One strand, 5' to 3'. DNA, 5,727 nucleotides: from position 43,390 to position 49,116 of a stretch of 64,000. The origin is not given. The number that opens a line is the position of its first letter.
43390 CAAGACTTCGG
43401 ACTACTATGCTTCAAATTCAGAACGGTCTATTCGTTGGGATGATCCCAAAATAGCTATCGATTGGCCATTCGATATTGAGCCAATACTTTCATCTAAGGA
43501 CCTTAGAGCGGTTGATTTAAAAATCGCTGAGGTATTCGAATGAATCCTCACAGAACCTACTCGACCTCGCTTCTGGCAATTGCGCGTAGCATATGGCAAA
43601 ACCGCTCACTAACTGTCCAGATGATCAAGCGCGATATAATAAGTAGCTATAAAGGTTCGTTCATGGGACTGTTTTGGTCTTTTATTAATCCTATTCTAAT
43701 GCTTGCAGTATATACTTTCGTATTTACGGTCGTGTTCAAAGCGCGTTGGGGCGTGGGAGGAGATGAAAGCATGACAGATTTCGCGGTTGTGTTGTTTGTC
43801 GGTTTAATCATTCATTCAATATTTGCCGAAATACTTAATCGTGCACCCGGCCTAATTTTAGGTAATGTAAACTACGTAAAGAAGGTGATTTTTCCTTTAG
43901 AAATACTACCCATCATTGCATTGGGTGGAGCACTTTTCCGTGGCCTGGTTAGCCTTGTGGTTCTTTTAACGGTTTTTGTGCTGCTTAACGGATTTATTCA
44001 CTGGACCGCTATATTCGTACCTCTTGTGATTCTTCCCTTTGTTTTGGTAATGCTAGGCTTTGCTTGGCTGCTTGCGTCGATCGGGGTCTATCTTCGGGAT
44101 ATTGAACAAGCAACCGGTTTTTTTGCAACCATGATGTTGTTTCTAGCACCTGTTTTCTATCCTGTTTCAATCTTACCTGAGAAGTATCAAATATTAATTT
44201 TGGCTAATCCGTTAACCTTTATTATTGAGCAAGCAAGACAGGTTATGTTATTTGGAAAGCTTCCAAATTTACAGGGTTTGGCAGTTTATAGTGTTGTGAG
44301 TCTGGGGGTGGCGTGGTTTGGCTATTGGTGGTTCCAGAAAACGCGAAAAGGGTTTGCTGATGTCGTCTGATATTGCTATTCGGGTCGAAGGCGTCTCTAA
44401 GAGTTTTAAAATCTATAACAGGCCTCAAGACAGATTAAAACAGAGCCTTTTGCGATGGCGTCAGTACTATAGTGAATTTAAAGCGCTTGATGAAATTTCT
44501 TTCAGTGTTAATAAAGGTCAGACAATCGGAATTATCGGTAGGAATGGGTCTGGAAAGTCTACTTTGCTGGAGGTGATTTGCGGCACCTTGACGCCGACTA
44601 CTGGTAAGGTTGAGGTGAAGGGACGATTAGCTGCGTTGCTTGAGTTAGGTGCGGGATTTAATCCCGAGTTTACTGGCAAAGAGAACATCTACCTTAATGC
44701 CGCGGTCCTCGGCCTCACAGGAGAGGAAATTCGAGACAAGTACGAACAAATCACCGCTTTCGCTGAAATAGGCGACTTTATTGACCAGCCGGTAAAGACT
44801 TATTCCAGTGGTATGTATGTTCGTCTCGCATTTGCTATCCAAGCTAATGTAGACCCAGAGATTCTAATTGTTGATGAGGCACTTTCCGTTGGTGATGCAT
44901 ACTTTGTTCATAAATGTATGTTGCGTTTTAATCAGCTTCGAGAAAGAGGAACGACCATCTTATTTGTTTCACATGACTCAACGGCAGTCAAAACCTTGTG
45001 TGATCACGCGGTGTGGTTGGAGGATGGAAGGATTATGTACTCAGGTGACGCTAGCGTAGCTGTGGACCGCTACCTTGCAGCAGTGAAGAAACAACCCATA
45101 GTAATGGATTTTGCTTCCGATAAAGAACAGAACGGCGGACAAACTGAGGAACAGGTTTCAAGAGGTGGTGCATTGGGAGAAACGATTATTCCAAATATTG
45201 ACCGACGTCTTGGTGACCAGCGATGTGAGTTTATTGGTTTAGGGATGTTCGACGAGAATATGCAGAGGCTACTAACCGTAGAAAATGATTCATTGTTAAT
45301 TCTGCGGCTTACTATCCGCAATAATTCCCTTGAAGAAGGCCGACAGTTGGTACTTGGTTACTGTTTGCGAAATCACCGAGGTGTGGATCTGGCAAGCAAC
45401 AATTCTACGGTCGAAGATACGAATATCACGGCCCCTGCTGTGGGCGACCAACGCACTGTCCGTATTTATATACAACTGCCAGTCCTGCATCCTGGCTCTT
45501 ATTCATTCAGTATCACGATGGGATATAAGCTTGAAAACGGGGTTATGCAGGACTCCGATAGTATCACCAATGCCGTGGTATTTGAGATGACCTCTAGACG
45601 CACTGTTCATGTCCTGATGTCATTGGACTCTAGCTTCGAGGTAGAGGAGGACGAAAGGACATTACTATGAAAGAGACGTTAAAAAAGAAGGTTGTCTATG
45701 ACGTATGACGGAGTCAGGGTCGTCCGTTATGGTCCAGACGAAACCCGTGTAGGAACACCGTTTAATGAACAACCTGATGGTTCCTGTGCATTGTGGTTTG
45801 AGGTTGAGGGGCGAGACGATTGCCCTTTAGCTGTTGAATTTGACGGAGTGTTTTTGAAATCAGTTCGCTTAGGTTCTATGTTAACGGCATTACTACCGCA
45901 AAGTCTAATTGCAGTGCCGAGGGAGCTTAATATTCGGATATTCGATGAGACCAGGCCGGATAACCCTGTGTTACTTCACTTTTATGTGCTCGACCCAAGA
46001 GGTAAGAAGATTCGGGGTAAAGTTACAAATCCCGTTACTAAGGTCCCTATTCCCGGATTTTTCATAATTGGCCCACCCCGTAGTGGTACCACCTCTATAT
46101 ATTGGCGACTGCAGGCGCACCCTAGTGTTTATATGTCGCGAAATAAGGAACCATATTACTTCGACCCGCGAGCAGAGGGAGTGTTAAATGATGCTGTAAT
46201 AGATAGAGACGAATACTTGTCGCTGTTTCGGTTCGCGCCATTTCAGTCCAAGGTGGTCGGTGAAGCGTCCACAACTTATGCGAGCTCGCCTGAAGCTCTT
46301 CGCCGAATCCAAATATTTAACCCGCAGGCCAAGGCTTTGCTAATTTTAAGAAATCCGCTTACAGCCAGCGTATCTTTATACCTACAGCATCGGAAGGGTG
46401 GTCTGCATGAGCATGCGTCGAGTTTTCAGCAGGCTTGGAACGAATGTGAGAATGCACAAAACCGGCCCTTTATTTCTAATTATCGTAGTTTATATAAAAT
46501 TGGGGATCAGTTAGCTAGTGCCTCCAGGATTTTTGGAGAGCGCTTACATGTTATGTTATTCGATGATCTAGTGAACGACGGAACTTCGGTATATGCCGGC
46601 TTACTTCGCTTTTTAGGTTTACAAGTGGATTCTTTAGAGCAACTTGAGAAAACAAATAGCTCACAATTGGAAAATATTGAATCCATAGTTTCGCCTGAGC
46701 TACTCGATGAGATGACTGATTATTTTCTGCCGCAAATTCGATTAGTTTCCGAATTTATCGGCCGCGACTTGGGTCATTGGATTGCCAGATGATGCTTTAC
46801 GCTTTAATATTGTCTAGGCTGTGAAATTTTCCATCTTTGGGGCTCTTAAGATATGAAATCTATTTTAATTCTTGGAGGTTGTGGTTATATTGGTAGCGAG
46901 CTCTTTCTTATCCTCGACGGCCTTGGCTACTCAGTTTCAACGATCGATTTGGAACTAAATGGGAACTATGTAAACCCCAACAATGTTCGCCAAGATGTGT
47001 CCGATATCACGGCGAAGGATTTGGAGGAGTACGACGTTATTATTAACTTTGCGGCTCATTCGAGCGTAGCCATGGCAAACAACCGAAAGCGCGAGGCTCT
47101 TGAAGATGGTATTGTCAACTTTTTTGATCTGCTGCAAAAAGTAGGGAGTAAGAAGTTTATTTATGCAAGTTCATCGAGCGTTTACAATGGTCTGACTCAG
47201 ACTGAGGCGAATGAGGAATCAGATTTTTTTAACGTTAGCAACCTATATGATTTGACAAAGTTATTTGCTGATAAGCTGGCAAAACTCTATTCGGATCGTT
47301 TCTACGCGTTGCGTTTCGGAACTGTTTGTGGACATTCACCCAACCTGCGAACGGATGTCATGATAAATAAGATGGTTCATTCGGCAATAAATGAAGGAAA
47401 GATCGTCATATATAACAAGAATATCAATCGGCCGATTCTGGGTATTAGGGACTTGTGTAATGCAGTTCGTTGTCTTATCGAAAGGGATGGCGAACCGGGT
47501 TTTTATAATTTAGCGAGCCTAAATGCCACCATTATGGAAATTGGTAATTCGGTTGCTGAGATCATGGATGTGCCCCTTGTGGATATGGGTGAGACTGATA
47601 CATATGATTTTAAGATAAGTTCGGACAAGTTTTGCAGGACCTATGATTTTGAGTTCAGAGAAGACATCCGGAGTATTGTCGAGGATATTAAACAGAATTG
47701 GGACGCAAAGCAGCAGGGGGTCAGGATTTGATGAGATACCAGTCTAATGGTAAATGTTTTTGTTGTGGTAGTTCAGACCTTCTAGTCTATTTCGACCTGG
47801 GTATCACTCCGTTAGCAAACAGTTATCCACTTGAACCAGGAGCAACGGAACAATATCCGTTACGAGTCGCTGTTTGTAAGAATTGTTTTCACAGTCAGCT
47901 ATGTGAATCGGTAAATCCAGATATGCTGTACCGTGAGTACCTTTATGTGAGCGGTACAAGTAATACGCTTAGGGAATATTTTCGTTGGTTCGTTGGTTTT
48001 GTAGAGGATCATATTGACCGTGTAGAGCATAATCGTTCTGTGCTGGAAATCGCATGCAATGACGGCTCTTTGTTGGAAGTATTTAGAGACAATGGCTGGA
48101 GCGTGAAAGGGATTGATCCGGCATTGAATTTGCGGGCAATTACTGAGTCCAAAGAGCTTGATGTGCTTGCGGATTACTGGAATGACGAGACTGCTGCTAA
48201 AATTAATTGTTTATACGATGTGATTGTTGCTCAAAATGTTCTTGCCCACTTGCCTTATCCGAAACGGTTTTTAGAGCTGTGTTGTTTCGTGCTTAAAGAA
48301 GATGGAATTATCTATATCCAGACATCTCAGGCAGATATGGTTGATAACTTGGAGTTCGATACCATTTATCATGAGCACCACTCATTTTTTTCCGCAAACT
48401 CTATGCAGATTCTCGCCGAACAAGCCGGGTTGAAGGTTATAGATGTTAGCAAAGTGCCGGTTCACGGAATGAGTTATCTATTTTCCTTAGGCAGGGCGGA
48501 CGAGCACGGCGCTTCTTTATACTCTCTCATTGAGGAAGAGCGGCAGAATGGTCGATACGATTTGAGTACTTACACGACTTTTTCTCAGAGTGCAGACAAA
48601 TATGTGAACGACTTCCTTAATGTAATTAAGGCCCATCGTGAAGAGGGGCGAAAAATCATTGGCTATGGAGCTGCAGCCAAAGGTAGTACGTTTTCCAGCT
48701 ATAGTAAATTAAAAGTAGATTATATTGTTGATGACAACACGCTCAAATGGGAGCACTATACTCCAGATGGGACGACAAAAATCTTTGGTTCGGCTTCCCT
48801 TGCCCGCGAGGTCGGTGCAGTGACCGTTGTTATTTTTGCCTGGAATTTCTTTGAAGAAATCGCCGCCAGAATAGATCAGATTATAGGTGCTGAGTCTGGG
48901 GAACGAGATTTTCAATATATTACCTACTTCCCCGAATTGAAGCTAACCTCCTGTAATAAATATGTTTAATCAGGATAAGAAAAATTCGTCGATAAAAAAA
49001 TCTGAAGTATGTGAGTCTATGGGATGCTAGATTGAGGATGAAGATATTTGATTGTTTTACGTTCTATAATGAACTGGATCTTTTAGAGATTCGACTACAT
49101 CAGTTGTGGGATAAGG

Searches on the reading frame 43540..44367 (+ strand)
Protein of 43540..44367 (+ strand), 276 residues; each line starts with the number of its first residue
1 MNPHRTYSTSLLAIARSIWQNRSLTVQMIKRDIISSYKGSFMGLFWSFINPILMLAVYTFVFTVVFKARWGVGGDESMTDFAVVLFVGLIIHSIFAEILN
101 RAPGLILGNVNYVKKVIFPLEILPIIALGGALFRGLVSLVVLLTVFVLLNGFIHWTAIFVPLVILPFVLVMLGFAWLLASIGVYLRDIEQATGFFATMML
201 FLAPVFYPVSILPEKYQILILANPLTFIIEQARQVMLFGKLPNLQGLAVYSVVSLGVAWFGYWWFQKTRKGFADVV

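Call 5: search_protein_families(library=pfam, proteins=[window:43540-44367:+], max_evalue=0.01)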
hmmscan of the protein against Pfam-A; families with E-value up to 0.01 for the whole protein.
window:43540-44367:+ (276 aa): 1 family
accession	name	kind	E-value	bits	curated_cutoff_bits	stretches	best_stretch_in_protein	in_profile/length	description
PF01061.29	ABC2_membrane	-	3.1e-22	79.6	26.9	1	26-237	4-211/211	ABC-2 type transporter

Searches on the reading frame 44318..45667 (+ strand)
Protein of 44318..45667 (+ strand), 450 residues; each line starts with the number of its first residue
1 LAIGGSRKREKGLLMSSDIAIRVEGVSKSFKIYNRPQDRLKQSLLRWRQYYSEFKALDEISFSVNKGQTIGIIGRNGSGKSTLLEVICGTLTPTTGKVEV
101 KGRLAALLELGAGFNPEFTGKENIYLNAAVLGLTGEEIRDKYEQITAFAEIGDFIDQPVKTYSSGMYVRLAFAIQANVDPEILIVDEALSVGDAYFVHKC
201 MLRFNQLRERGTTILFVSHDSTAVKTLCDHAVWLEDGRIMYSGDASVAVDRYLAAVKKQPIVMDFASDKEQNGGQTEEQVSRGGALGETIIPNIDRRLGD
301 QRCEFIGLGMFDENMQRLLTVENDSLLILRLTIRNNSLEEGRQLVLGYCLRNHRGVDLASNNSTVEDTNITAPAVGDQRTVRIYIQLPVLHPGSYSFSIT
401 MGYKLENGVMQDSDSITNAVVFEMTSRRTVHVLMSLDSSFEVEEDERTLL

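Call 5: search_protein_families(library=pfam, proteins=[window:44318-45667:+], max_evalue=0.01)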
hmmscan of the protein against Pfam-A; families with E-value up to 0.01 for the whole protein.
window:44318-45667:+ (450 aa): 8 families
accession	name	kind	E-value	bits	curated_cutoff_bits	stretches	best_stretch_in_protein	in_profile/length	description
PF00005.33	ABC_tran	-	1e-22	81.6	25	1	57-189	1-136/137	ABC transporter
PF14524.12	Wzt_C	-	8.6e-12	45.7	30.4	1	296-430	3-137/143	Wzt C-terminal domain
PF13476.12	AAA_23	-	4.6e-06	27.8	27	1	59-97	14-49/201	AAA domain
PF13555.12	AAA_29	-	5.9e-05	23.2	27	1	60-95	17-50/61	P-loop containing region of AAA domain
PF02463.25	SMC_N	-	0.00012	22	40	1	52-92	8-49/220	RecF/RecN/SMC N terminal domain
PF13304.12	AAA_21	-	0.00049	20.7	27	1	71-87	3-19/304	AAA domain, putative AbiEii toxin, Type IV TA system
PF13175.12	AAA_15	-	0.0068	16.5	32.1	1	54-87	11-43/374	AAA ATPase domain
PF03193.22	RsgA_GTPase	-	0.0074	16.6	30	0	56-100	96-139/174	RsgA GTPase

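Call 69: search_solved_structures(query=window:44318-45667:+, max_evalue=0.01)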
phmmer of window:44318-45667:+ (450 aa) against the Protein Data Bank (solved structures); distinct sequences matched with E-value up to 0.01: 533 (the best 60 are shown).
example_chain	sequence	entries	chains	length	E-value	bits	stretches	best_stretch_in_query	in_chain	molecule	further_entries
8dku_A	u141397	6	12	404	1.4e-68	235.2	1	20-253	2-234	ABC transporter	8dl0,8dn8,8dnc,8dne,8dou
6amx_A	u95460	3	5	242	1.7e-68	235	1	21-252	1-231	ABC transporter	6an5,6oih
6m96_A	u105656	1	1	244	1.8e-68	234.9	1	20-252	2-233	ABC transporter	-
7k2t_A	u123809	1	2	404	3.7e-68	233.8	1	20-253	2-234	ABC transporter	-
6jbh_A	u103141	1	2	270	6.1e-66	226.5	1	20-269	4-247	TarH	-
7dd0_A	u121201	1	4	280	1.7e-60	208.6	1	21-256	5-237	Teichoic acids export ATP-binding protein TagH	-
9cfl_B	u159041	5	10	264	4.1e-54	187.6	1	18-255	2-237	Teichoic acids export ATP-binding protein TagH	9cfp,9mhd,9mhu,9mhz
9qfx_C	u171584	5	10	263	5.5e-49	170.7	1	54-252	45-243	ABC transporter ATP-binding protein | Probable o-antigen/lipopolysaccharide transport ATP-binding protein ABC transporter RfbE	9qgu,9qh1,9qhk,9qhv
9qhw_C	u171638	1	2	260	6.1e-49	170.5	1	54-252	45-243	ABC transporter ATP-binding protein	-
9qhj_C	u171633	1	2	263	1.4e-48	169.3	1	54-252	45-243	Probable o-antigen/lipopolysaccharide transport ATP-binding protein ABC transporter RfbE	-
9qhx_C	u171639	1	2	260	1.6e-48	169.1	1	54-252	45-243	ABC transporter ATP-binding protein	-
8tsi_A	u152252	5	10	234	1.1e-32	117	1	60-269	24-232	ABC transporter ATP-binding protein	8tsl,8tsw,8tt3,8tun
8tsh_A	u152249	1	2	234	2.9e-32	115.6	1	60-269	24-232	ABC transporter ATP-binding protein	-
8wd9_D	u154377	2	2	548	2.7e-23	86.1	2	46-102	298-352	Probable dipeptide-transport ATP-binding protein ABC transporter DppD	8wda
8s7v_K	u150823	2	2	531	3.6e-23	85.6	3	100-257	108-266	Glycine betaine/carnitine/choline transport ATP-binding protein OpuCA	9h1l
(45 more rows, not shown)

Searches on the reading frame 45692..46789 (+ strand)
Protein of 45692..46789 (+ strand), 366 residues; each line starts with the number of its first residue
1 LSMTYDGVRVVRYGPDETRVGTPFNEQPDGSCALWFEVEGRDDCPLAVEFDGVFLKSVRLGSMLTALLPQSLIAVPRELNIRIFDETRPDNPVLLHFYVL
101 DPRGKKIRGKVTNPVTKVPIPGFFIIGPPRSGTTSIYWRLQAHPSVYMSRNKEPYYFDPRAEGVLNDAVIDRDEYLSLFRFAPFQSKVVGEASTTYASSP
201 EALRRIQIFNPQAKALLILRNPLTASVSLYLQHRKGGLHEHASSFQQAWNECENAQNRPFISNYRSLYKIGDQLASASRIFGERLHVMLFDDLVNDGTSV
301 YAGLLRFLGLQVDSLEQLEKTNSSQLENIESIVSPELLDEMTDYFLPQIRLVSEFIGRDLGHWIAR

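Call 5: search_protein_families(library=pfam, proteins=[window:45692-46789:+], max_evalue=0.01)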
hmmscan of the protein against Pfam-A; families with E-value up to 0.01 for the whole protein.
window:45692-46789:+ (366 aa): 2 families
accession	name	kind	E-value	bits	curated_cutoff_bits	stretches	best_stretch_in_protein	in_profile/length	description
PF13469.12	Sulfotransfer_3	-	1.2e-11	45.8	27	1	121-313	1-215/216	Sulfotransferase family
PF00685.33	Sulfotransfer_1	-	2.4e-10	40.7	22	1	123-320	4-190/255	Sulfotransferase domain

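Call 72: search_protein_families(library=ncbifam, proteins=[window:45692-46789:+], max_evalue=0.001)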
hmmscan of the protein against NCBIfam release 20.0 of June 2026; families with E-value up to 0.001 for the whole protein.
window:45692-46789:+ (366 aa): 0 families

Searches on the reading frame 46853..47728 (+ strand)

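Call 5: search_protein_families(library=pfam, proteins=[window:46853-47728:+], max_evalue=0.01)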
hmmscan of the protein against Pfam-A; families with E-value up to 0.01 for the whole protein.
window:46853-47728:+ (292 aa): 5 families
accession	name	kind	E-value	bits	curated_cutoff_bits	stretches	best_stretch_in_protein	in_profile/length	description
PF01370.27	Epimerase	-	3e-23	82.9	20.9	1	4-221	1-240/240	NAD dependent epimerase/dehydratase family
PF16363.11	GDP_Man_Dehyd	-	8.8e-15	55.4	27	1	5-224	1-251/332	GDP-mannose 4,6 dehydratase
PF04321.23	RmlD_sub_bind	-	1.5e-12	47.6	27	1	3-235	2-228/287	RmlD substrate binding domain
PF07993.18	NAD_binding_4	-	1.5e-05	24.7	20.1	1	55-187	83-238/258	Male sterility protein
PF01073.25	3Beta_HSD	-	6.7e-05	22.5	22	1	5-144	1-158/280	3-beta hydroxysteroid dehydrogenase/isomerase family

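Call 72: search_protein_families(library=ncbifam, proteins=[window:46853-47728:+], max_evalue=0.001)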
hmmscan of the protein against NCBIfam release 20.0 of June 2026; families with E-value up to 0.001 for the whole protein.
window:46853-47728:+ (292 aa): 7 families
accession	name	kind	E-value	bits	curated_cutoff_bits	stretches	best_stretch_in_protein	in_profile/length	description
TIGR01181.1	dTDP_gluc_dehyt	equivalog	8.7e-14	51.3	365.1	1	4-240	2-263/321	dTDP-glucose 4,6-dehydratase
TIGR02197.1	heptose_epim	equivalog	1e-11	44.6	274.6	1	4-226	1-247/316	ADP-glyceromanno-heptose 6-epimerase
TIGR01179.1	galE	equivalog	4.1e-10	39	262.3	1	4-162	2-180/332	UDP-glucose 4-epimerase GalE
TIGR01214.1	rmlD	equivalog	9.4e-09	34.8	224.05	1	4-222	2-209/285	dTDP-4-dehydrorhamnose reductase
TIGR01777.1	yfcH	hypoth_equivalog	8.2e-06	25.6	207.35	1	4-225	1-227/292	TIGR01777 family oxidoreductase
NF007440.0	PRK09987.1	equivalog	2.3e-05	23.8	308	1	3-161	2-157/299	dTDP-4-dehydrorhamnose reductase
NF042422.1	oxyalk_red_OleD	equivalog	0.00088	18.7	580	0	4-140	3-147/329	2-alkyl-3-oxoalkanoate reductase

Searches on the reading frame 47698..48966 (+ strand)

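Call 5: search_protein_families(library=pfam, proteins=[window:47698-48966:+], max_evalue=0.01)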
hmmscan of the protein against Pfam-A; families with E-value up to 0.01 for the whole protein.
window:47698-48966:+ (423 aa): 8 families
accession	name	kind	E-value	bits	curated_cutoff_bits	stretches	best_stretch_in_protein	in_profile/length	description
PF08484.17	Methyltransf_14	-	1.9e-24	86.7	23.5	1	264-397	11-150/160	C-methyltransferase C-terminal domain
PF13489.12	Methyltransf_23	-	2.7e-21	76.4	27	1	110-249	21-163/164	Methyltransferase domain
PF08421.16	Methyltransf_13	-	1.6e-13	51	31.3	1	20-78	1-62/62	Putative zinc binding domain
PF08242.18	Methyltransf_12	-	2.9e-08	34.8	30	1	116-205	1-98/98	Methyltransferase domain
PF08241.18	Methyltransf_11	-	5.4e-07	30.6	21.2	1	116-207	1-95/95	Methyltransferase domain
PF13847.12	Methyltransf_31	-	0.00024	21.3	27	1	172-213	74-121/145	Methyltransferase domain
PF13649.12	Methyltransf_25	-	0.0012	19.9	27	1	115-203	1-97/97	Methyltransferase domain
PF05891.18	Methyltransf_PK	-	0.002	18.1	27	1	172-249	122-198/218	AdoMet dependent proline di-methyltransferase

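Call 72: search_protein_families(library=ncbifam, proteins=[window:47698-48966:+], max_evalue=0.001)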
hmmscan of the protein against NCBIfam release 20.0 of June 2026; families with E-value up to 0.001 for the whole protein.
window:47698-48966:+ (423 aa): 3 families
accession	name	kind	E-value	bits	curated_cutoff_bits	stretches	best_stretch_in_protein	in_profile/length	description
TIGR01983.1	UbiG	equivalog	2.8e-11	43.1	102.95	1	84-214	15-158/228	bifunctional 2-polyprenyl-6-hydroxyphenol methylase/3-demethylubiquinol 3-O-methyltransferase UbiG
TIGR04345.1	ovoA_Cterm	equivalog_domain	0.00017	21.2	170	1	173-210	135-172/242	putative 4-mercaptohistidine N1-methyltransferase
NF045667.1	MTase_DVU1556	equivalog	0.00061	19.3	155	1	108-208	19-120/213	DVU_1556 family methyltransferase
